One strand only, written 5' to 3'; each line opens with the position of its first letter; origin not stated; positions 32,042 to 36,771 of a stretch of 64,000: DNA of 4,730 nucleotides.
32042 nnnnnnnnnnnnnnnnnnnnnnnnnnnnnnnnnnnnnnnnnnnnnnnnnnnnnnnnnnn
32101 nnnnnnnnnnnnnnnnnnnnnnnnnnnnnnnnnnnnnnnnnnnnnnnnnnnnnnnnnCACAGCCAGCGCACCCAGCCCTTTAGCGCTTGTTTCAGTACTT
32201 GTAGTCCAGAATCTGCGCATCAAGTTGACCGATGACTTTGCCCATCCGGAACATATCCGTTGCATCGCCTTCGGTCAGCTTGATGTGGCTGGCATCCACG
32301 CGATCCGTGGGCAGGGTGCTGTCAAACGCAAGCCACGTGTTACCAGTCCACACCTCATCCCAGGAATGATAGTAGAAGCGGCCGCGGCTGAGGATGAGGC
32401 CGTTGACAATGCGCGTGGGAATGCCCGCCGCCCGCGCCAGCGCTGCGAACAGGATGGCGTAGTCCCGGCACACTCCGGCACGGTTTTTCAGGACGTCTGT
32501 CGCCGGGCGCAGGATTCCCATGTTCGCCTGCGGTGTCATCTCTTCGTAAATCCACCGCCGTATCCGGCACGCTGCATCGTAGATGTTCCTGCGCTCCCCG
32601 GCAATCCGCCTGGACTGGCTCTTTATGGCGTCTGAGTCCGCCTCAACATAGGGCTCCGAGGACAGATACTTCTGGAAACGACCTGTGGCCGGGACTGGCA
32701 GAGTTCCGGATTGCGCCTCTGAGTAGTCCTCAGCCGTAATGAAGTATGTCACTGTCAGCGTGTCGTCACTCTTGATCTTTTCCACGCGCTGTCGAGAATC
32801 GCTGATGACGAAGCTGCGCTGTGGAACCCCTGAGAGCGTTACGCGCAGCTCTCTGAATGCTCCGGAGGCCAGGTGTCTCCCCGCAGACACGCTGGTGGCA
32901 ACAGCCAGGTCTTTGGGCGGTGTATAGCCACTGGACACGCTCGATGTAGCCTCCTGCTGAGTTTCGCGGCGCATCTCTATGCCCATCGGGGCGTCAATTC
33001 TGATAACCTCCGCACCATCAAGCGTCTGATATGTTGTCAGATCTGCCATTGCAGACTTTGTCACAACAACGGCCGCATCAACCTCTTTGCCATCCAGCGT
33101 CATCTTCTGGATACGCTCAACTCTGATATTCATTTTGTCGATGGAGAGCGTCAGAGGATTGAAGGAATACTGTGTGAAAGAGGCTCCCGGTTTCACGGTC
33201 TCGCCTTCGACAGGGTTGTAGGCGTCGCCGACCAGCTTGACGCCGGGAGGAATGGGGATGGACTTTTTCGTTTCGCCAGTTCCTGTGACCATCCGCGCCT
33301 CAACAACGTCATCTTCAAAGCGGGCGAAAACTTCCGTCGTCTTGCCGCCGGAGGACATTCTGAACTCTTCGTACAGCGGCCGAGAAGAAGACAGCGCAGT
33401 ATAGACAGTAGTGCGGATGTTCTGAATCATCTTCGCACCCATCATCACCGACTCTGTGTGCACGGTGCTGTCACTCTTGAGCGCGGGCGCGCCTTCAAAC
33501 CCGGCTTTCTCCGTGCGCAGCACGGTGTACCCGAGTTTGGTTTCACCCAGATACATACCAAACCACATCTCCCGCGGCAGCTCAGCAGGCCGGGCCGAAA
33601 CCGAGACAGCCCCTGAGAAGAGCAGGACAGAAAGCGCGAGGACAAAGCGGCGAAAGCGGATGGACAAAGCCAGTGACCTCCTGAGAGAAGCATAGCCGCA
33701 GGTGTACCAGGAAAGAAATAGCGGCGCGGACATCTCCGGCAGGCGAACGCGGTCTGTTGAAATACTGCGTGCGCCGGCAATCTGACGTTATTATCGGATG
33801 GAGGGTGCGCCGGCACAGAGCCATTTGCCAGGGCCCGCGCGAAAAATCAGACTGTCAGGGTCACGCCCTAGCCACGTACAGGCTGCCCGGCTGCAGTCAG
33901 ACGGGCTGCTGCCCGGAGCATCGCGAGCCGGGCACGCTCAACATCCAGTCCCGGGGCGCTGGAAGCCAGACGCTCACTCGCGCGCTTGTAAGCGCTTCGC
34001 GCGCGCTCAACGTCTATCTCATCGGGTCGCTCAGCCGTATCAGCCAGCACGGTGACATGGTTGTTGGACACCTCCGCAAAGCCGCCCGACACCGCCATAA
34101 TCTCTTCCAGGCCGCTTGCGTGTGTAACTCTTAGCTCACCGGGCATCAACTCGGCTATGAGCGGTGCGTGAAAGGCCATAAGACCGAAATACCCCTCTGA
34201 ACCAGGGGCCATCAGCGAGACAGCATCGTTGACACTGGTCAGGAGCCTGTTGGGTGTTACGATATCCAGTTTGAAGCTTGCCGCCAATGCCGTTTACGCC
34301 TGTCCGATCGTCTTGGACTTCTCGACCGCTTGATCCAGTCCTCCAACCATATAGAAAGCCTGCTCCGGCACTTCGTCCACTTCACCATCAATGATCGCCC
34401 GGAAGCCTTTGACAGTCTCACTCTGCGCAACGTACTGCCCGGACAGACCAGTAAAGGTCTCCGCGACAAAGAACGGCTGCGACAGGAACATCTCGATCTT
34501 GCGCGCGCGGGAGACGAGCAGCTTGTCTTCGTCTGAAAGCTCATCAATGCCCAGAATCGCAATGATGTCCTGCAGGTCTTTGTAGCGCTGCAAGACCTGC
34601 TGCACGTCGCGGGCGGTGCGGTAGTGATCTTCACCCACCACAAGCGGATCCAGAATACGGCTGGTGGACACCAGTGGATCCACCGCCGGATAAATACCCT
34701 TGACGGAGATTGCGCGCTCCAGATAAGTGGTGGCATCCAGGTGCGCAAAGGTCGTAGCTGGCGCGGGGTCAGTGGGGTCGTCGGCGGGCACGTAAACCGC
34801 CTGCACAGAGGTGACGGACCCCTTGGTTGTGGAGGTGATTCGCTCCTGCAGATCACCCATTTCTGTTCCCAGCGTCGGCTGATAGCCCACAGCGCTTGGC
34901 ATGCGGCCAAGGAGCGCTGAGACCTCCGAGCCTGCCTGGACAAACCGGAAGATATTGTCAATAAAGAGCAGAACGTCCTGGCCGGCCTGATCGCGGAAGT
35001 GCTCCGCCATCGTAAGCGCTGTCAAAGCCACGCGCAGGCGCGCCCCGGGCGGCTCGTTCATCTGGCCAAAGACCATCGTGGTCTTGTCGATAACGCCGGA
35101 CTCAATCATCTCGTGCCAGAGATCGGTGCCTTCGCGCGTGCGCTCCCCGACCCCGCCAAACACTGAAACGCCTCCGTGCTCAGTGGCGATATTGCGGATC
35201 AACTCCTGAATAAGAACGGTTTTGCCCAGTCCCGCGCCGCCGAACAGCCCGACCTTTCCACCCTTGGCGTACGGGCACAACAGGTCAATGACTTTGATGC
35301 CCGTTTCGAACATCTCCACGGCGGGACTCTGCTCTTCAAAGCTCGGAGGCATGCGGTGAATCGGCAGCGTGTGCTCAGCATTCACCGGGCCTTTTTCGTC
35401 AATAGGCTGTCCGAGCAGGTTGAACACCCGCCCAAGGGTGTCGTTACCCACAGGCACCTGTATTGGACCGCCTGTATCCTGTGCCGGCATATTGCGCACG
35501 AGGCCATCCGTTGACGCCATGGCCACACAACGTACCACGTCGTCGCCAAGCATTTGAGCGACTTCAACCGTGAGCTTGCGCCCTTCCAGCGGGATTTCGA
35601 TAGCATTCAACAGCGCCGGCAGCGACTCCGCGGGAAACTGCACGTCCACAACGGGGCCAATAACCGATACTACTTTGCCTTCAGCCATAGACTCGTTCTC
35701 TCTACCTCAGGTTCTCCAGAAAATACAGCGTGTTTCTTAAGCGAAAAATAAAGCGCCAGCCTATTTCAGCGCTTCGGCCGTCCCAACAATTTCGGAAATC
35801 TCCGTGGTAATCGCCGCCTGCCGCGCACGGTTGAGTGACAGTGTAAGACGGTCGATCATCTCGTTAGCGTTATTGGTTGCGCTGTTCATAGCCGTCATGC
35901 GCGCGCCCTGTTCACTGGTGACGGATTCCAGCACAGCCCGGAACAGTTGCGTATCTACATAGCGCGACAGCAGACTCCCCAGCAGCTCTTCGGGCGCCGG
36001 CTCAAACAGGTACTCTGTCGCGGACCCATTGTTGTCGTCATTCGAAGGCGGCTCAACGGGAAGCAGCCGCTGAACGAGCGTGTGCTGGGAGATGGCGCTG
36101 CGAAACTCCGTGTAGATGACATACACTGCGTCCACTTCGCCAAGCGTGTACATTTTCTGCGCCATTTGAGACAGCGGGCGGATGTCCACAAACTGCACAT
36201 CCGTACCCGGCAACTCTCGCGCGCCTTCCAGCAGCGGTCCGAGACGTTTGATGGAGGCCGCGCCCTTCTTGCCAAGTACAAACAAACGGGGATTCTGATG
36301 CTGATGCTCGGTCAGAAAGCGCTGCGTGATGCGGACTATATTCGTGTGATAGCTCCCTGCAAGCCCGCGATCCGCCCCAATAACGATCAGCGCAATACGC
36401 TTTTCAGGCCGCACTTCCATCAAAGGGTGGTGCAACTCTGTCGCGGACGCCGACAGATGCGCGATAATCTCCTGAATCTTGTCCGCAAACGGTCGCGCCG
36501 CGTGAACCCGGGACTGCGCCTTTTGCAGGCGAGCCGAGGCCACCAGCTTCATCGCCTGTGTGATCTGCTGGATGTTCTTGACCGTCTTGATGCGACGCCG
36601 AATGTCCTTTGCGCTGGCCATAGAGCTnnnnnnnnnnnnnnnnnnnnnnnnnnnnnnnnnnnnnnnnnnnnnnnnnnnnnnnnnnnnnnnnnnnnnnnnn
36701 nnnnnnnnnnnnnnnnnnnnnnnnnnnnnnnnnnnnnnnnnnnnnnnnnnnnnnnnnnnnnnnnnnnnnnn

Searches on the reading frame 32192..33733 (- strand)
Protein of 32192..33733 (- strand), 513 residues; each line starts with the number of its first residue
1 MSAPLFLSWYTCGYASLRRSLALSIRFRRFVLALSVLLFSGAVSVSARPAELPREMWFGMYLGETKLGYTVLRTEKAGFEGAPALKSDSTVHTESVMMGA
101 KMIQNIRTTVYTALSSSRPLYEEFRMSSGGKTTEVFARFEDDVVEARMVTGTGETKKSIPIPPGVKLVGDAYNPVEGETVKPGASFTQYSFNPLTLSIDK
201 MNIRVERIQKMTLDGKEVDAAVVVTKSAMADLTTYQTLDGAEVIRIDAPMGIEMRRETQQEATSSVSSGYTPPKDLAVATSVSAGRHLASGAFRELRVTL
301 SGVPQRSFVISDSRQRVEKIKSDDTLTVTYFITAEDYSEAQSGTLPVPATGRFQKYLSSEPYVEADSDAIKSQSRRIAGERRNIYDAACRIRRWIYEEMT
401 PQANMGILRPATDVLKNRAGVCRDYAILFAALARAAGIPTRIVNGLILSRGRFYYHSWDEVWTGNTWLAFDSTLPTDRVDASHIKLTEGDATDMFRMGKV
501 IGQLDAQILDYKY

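Call 22: search_protein_families(library=pfam, proteins=[window:32192-33733:-], max_evalue=0.01)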
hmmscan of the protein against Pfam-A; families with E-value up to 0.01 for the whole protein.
window:32192-33733:- (513 aa): 5 families
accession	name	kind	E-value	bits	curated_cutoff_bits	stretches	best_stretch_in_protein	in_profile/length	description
PF01841.26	Transglut_core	-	1.1e-20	74.3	23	1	374-471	4-107/108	Transglutaminase-like superfamily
PF11306.15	DUF3108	-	3.5e-05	24.1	26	1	60-222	4-164/209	Protein of unknown function (DUF3108)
PF04473.18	DUF553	-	0.00012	22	20.5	1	407-443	50-86/140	Transglutaminase-like domain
PF13471.12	Transglut_core3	-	0.00095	19.5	26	1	407-460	44-96/117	Transglutaminase-like superfamily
PF14381.12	EDR1_CTR1_ARMC3_pept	-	0.0064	16.8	27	0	418-446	142-170/203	EDR1/CTR1/ARMC3, peptidase-like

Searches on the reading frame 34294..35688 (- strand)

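Call 22: search_protein_families(library=pfam, proteins=[window:34294-35688:-], max_evalue=0.01)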
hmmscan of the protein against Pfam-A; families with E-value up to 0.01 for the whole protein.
window:34294-35688:- (464 aa): 4 families
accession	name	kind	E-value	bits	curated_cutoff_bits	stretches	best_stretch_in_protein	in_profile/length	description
PF00006.31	ATP-synt_ab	-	1.7e-72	244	29.5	1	130-343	1-213/213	ATP synthase alpha/beta family, nucleotide-binding domain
PF02874.29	ATP-synt_ab_N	-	1.6e-19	70.6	20.9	1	6-73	1-69/69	ATP synthase alpha/beta family, beta-barrel domain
PF22919.1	ATP-synt_VA_C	-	8.6e-18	64.7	24.7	1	351-439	8-99/101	C-terminal domain of V and A type ATP synthase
PF13191.12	AAA_16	-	0.0082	17.1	32.6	0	135-183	14-63/167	AAA ATPase domain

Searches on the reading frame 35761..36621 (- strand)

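Call 22: search_protein_families(library=pfam, proteins=[window:35761-36621:-], max_evalue=0.01)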
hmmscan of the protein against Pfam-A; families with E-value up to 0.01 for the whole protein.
window:35761-36621:- (286 aa): 1 family
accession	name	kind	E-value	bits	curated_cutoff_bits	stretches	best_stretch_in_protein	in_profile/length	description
PF00231.24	ATP-synt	-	1.5e-96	323.9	39.9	1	3-285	1-285/285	ATP synthase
